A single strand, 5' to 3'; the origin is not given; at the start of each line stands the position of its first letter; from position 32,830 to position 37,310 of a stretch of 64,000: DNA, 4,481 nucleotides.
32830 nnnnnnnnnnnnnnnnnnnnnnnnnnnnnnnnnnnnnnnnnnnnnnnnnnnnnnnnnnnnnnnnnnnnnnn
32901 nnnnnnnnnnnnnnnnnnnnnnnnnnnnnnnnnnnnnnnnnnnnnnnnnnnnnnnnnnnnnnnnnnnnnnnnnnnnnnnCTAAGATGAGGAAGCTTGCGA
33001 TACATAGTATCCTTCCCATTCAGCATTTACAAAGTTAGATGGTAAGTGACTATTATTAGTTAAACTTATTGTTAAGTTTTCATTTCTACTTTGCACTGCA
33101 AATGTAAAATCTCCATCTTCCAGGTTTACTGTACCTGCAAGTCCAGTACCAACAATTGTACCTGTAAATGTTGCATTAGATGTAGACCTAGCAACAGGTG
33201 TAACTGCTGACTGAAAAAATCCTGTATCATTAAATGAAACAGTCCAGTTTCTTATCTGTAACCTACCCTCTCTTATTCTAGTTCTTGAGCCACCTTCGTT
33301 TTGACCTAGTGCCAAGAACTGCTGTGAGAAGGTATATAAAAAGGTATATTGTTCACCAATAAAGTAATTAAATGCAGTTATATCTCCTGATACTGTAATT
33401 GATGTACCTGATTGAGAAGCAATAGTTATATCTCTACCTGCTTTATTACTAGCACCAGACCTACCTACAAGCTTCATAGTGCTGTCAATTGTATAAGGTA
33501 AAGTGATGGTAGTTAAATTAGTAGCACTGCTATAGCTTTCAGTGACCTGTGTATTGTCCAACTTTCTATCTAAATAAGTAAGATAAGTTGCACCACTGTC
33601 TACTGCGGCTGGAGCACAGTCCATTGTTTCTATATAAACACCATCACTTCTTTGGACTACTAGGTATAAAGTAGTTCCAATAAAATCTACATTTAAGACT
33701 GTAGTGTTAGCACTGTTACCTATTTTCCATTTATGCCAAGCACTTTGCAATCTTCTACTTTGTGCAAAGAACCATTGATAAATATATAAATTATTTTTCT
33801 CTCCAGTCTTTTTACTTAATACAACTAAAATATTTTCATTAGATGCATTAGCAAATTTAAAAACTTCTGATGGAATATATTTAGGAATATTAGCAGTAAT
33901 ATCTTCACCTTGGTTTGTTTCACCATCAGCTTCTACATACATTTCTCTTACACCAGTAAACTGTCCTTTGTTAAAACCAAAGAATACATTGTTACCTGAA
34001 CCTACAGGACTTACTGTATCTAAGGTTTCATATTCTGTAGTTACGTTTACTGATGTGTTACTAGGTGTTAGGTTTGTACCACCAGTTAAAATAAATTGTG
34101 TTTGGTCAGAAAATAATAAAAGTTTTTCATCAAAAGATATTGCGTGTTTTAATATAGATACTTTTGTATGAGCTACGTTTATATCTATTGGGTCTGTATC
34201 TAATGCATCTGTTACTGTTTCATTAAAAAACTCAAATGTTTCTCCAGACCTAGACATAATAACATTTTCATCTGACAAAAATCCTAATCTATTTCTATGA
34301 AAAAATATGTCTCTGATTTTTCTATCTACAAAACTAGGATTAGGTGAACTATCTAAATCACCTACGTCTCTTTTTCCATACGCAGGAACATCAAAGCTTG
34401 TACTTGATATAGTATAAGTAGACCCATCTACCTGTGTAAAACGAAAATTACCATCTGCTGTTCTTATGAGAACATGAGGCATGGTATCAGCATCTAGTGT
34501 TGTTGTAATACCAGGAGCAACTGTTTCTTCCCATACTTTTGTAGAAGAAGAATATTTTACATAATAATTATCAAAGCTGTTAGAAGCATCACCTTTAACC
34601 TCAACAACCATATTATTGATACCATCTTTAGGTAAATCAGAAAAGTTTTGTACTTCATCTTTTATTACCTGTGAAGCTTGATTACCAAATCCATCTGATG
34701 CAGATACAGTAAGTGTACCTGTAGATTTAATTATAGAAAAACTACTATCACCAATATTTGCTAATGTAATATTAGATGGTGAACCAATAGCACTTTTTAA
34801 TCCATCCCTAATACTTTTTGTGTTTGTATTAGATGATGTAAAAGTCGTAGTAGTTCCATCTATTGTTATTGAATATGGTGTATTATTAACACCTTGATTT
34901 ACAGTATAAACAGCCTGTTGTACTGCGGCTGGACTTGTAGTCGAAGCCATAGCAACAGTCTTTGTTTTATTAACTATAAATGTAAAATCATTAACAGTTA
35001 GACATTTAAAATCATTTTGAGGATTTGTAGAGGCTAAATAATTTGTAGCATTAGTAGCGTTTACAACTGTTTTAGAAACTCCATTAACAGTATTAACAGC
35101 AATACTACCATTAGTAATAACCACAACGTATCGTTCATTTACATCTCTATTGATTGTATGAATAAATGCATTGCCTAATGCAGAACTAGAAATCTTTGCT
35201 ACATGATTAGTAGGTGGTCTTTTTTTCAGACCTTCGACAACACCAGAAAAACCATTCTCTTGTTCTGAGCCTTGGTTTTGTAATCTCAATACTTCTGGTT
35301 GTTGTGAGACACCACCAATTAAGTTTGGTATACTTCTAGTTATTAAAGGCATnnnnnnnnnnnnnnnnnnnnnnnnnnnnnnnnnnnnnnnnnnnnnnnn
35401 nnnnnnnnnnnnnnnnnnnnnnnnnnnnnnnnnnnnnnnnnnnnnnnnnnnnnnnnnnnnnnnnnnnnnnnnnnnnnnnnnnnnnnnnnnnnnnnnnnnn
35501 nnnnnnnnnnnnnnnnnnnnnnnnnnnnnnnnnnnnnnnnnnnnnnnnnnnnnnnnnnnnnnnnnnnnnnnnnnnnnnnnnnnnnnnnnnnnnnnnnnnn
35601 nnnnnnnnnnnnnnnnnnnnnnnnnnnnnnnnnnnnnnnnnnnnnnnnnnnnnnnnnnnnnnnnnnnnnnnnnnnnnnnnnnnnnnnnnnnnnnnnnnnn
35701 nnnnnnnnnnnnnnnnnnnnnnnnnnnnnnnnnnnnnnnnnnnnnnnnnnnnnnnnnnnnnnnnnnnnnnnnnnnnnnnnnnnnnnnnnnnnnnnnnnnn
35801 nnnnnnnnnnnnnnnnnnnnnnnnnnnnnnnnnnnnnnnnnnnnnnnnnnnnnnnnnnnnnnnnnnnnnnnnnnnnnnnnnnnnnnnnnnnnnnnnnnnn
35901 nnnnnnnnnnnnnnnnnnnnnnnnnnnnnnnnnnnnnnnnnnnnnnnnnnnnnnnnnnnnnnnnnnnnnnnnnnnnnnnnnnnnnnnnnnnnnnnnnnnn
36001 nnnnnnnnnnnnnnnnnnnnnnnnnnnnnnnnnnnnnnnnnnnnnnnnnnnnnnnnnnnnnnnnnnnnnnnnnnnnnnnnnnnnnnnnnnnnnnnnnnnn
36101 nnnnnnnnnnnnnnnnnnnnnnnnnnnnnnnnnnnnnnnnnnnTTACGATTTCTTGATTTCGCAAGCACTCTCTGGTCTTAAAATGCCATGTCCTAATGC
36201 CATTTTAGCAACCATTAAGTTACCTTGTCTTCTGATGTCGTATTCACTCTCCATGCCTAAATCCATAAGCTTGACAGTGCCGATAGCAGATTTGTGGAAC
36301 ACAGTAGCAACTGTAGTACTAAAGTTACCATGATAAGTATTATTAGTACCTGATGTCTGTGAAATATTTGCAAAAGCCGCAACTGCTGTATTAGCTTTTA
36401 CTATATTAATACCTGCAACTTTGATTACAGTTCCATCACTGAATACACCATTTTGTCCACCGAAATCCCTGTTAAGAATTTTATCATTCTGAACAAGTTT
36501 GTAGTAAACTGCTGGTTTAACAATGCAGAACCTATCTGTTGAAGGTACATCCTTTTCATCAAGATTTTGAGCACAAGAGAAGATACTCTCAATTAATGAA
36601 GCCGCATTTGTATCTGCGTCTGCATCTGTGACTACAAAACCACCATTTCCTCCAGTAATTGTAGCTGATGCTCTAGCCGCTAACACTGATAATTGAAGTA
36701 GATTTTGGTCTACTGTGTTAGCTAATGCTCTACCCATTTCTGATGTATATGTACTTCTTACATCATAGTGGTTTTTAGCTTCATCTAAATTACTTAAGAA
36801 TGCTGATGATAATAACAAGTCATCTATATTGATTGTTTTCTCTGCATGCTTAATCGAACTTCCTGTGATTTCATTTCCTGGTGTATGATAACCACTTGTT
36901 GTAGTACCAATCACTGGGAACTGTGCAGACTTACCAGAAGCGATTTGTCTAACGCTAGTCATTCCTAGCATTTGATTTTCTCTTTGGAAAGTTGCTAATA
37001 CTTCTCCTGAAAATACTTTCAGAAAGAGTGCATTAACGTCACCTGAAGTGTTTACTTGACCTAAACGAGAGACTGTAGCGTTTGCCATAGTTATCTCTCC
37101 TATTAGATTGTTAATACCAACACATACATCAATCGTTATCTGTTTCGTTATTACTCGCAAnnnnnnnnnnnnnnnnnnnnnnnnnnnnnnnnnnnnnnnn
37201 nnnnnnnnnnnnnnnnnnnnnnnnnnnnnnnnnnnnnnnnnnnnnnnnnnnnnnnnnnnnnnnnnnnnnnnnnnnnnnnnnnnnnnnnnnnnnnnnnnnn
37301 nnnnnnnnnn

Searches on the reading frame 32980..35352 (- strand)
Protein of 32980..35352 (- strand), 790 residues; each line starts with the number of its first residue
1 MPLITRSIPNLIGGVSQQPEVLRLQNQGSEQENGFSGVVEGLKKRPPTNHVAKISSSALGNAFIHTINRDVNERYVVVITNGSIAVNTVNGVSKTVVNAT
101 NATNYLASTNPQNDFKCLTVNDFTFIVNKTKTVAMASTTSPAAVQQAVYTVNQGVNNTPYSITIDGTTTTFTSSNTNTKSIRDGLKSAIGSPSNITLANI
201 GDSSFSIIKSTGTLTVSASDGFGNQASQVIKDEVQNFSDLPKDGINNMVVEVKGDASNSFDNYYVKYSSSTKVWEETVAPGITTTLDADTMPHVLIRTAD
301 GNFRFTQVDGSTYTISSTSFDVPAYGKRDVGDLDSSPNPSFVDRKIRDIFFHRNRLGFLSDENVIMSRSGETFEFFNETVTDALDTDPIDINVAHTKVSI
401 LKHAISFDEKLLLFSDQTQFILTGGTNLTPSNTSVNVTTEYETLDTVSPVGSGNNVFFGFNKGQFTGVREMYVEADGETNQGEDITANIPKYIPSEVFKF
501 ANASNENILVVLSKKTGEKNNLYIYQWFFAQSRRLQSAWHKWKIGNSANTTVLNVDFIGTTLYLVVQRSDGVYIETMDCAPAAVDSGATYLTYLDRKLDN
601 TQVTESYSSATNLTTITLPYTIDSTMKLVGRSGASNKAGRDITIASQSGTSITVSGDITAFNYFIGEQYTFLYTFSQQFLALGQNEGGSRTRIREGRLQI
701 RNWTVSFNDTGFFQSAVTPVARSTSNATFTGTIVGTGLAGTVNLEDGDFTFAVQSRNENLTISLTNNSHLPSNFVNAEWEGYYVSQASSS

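Call 16: search_protein_families(library=phrogs, proteins=[window:32980-35352:-])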
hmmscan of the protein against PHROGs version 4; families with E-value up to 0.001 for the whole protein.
window:32980-35352:- (790 aa): 1 family
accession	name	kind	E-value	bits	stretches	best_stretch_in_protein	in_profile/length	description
phrog_457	-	tail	1.7e-219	732.3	1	1-787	1-790/793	tail protein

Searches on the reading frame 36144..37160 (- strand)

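Call 16: search_protein_families(library=phrogs, proteins=[window:36144-37160:-])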
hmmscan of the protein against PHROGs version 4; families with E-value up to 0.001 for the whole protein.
window:36144-37160:- (338 aa): 4 families
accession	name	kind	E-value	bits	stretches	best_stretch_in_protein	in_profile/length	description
phrog_267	-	head and packaging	3.2e-90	304.2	1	24-337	14-325/410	major head protein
phrog_27239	-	head and packaging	4.5e-39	135.1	1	24-169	6-154/163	major head protein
phrog_283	-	head and packaging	1.5e-10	42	1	86-288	54-245/385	major head protein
phrog_23005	-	head and packaging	9.7e-10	39.8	1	276-335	60-119/127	virion structural protein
